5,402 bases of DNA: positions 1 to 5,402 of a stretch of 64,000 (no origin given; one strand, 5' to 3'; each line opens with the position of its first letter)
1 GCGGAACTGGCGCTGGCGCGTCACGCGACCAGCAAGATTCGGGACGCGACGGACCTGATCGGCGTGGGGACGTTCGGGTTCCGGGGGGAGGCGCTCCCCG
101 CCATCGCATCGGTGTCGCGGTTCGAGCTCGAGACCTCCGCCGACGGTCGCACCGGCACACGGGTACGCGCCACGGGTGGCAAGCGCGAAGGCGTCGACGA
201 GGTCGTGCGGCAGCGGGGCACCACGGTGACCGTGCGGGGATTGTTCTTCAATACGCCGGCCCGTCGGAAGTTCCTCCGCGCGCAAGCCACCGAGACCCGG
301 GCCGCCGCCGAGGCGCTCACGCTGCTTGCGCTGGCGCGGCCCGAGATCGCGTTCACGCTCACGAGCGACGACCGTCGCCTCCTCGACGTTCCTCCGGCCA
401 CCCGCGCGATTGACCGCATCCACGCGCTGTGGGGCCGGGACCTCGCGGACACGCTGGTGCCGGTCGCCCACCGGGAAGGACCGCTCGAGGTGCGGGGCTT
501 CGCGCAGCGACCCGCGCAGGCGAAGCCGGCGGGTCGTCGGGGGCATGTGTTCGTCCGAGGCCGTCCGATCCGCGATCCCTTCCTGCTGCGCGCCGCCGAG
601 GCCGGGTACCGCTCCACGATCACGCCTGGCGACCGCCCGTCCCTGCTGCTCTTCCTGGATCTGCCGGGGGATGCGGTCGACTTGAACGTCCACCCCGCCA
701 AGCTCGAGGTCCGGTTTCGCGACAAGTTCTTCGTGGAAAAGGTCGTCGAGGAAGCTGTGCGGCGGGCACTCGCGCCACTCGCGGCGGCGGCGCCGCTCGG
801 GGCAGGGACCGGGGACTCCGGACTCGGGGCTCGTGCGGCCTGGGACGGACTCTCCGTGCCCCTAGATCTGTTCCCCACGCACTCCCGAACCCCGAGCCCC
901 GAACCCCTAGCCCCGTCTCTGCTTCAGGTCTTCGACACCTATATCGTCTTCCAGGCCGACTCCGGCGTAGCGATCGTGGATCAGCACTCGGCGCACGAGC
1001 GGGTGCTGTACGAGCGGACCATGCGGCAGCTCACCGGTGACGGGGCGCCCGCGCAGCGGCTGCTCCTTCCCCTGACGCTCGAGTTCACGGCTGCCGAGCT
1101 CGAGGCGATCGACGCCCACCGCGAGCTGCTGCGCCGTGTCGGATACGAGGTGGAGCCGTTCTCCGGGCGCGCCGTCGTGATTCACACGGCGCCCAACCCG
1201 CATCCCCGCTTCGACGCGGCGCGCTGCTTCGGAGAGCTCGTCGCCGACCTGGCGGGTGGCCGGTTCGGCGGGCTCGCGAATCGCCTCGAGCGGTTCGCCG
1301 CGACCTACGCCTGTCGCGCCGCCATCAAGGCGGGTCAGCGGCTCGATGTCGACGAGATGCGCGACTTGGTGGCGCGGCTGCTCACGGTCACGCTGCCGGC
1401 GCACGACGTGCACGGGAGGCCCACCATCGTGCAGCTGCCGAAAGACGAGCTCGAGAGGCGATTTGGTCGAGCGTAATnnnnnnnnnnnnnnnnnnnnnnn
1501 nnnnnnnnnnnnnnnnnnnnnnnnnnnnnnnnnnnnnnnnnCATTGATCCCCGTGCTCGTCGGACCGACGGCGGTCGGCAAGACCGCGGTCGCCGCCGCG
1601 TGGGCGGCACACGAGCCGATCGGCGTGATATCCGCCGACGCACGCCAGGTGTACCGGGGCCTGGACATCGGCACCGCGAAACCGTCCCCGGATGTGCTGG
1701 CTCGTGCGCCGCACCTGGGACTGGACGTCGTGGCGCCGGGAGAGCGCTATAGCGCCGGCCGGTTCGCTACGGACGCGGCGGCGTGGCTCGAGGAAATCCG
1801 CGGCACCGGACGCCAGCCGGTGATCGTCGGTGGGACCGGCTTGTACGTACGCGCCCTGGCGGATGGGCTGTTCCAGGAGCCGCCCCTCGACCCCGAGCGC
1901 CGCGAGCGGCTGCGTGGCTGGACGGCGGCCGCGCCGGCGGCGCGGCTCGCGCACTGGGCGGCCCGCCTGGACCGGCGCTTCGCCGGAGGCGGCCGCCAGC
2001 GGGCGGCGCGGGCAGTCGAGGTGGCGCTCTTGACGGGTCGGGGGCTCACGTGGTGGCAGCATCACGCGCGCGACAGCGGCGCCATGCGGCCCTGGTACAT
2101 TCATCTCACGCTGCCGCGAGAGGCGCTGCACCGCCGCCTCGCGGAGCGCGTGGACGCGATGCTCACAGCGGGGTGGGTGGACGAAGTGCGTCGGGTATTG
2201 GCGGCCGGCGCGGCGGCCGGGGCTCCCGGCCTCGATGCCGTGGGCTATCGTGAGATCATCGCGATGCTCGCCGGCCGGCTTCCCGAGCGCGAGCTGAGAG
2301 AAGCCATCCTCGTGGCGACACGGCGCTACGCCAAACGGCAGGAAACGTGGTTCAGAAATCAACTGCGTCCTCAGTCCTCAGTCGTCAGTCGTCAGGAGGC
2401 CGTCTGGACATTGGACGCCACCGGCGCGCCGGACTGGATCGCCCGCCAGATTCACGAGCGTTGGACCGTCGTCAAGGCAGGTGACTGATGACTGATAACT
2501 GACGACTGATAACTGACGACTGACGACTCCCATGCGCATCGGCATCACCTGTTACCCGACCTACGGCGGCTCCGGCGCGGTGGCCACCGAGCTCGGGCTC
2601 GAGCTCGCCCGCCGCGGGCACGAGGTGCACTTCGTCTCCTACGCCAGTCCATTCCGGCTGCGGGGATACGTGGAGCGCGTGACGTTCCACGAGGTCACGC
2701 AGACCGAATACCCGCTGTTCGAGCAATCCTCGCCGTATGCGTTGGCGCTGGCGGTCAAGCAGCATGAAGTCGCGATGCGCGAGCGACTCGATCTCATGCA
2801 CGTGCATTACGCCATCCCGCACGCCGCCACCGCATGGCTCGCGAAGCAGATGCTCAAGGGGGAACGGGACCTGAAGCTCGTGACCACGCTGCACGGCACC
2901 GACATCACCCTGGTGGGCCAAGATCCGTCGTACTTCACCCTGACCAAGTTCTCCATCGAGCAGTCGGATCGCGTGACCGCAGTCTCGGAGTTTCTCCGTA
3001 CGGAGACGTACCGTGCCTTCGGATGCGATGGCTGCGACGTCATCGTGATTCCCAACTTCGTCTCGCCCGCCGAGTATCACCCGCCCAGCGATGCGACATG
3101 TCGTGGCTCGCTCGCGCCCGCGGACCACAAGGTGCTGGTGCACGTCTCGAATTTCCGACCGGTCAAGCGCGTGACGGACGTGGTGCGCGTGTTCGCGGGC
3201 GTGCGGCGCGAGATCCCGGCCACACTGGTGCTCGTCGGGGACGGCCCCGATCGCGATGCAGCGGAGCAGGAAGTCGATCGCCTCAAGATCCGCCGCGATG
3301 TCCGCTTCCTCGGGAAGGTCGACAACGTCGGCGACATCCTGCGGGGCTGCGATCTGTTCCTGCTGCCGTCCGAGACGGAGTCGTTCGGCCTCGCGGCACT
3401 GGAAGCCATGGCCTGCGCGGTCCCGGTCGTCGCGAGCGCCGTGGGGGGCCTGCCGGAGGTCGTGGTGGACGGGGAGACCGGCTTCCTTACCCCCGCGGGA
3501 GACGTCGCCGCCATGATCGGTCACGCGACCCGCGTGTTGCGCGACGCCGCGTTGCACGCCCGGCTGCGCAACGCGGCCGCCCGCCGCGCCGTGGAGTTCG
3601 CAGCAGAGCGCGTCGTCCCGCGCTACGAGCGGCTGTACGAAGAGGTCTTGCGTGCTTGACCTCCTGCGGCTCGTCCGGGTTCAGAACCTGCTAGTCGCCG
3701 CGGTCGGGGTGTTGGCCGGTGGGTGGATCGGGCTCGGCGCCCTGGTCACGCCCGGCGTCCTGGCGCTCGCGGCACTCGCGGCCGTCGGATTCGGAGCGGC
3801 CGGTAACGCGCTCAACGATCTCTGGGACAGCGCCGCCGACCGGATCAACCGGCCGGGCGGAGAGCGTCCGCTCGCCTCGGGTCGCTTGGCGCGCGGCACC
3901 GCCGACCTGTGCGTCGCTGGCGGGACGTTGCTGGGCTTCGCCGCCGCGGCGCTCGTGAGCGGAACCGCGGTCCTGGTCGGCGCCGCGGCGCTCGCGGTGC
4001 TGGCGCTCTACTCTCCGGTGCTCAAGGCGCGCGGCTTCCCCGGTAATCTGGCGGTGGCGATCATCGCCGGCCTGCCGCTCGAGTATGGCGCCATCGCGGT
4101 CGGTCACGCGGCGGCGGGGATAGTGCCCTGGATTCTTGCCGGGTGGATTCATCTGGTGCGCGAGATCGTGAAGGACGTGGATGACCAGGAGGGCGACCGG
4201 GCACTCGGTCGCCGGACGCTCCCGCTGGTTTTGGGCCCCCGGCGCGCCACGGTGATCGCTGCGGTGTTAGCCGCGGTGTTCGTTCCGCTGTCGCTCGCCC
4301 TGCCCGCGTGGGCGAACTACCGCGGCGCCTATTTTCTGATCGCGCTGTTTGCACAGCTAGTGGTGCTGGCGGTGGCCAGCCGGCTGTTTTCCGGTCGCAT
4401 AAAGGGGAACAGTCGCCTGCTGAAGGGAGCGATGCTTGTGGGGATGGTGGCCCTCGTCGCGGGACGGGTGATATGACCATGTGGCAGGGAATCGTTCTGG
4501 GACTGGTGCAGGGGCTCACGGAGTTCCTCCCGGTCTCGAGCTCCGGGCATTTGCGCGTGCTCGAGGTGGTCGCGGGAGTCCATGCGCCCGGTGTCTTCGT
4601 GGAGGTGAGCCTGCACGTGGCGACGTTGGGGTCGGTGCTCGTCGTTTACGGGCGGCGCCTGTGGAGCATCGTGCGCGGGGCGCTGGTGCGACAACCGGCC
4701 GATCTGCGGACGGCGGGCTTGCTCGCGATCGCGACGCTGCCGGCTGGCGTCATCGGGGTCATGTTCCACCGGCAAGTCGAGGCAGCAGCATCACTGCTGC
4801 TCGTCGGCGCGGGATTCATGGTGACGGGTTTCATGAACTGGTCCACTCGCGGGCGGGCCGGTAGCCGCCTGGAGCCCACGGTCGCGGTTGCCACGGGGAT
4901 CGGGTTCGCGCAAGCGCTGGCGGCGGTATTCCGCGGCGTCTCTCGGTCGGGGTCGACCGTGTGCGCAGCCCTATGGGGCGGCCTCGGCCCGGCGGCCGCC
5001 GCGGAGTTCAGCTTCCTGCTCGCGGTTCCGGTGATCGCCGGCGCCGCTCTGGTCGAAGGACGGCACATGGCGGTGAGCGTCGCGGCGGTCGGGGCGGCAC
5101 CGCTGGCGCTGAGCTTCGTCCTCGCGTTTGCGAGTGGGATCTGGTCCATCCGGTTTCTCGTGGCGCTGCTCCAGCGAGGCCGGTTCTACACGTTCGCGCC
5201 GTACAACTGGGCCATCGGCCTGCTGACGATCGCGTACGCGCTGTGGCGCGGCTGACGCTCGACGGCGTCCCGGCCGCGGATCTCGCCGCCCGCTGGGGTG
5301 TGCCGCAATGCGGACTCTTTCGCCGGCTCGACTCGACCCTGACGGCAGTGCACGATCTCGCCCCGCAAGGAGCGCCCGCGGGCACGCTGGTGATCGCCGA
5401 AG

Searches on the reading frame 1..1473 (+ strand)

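Call 44: search_protein_families(library=pfam, proteins=[window:1-1473:+], max_evalue=0.0001)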
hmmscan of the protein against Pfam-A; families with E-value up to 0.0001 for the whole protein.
window:1-1473:+ (491 aa): 2 families
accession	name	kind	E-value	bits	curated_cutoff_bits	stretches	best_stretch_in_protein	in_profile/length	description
PF08676.16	MutL_C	-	1.4e-36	125.8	25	1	308-448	2-142/142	MutL C terminal dimerisation domain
PF01119.25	DNA_mis_repair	-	3.4e-25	88.4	26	1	141-257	2-118/119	DNA mismatch repair protein, C-terminal domain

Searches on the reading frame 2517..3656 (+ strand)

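Call 44: search_protein_families(library=pfam, proteins=[window:2517-3656:+], max_evalue=0.0001)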
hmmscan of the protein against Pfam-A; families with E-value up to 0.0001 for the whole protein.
window:2517-3656:+ (380 aa): 6 families
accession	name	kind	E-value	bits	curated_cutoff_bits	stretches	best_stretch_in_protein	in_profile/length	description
PF00534.26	Glycos_transf_1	-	5.3e-39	133.9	26.4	1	199-356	10-171/172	Glycosyl transferases group 1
PF13692.12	Glyco_trans_1_4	-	1e-35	123.5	27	1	205-343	2-142/142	Glycosyl transferases group 1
PF13439.12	Glyco_transf_4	-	1.7e-26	93.7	28.5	1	16-184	1-168/170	Glycosyltransferase Family 4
PF13579.12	Glyco_trans_4_4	-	2.9e-16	60.7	29.7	1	17-180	1-157/158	Glycosyl transferase 4-like domain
PF20706.3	GT4-conflict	-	1.4e-11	44.4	26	1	200-319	194-323/385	Family 4 Glycosyltransferase in conflict systems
PF13477.12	Glyco_trans_4_2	-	2.2e-08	34.8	23.4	1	29-156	19-138/139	Glycosyl transferase 4-like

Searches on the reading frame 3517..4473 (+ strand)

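Call 44: search_protein_families(library=pfam, proteins=[window:3517-4473:+], max_evalue=0.0001)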
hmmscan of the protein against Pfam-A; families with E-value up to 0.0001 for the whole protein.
window:3517-4473:+ (319 aa): 1 family
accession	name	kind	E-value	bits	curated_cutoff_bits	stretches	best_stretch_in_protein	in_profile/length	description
PF01040.23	UbiA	-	4.6e-31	108.4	34.2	1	63-294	3-235/250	UbiA prenyltransferase family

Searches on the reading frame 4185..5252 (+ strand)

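Call 48: search_protein_families(library=pfam, proteins=[window:4185-5252:+], max_evalue=0.0001)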
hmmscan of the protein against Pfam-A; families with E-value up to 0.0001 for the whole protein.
window:4185-5252:+ (356 aa): 1 family
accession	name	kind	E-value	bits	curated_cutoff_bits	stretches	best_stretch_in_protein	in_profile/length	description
PF02673.24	BacA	-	2e-56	192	33.4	1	103-347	2-257/257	Bacitracin resistance protein BacA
